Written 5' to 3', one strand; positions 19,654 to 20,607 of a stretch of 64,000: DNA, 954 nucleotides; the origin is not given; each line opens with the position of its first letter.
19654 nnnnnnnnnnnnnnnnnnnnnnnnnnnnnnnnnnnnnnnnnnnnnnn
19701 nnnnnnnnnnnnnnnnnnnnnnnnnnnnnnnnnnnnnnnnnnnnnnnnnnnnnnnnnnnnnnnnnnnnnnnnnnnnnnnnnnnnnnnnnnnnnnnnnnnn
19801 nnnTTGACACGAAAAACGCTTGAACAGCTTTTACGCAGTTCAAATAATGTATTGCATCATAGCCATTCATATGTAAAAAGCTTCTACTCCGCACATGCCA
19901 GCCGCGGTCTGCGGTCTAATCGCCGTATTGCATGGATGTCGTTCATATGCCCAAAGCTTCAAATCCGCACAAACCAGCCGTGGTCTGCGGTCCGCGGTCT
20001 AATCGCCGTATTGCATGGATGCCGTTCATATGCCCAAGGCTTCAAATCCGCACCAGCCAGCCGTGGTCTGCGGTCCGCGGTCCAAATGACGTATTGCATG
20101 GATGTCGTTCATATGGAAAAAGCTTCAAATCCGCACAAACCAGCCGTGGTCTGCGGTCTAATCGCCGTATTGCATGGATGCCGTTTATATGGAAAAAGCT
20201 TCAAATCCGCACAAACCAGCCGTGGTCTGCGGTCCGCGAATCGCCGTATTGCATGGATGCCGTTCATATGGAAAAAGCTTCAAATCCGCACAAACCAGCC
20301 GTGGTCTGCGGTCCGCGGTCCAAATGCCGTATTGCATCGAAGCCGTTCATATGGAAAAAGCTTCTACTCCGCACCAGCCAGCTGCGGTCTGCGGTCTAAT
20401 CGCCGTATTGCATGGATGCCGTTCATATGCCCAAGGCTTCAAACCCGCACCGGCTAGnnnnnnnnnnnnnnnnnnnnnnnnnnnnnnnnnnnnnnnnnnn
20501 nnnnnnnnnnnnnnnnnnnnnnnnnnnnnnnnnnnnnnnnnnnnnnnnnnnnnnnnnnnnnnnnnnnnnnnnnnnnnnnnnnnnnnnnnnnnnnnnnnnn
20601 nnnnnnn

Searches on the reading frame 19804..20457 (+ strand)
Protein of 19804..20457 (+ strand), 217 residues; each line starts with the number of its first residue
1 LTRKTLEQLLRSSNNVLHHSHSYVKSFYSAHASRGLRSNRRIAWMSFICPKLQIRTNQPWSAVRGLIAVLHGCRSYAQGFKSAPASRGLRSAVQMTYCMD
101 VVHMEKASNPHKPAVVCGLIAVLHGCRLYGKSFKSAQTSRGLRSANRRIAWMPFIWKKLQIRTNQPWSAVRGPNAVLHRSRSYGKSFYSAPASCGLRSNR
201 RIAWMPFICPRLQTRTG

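Call 50: search_protein_families(library=pfam, proteins=[window:19804-20457:+], max_evalue=0.00001)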
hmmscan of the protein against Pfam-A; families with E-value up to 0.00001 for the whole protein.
window:19804-20457:+ (217 aa): 1 family
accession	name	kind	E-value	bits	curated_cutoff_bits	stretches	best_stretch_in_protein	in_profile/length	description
PF21108.3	MDN1_4th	-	2.9e-07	30.8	27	0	9-65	17-74/81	Midasin AAA+ ATPase lid domain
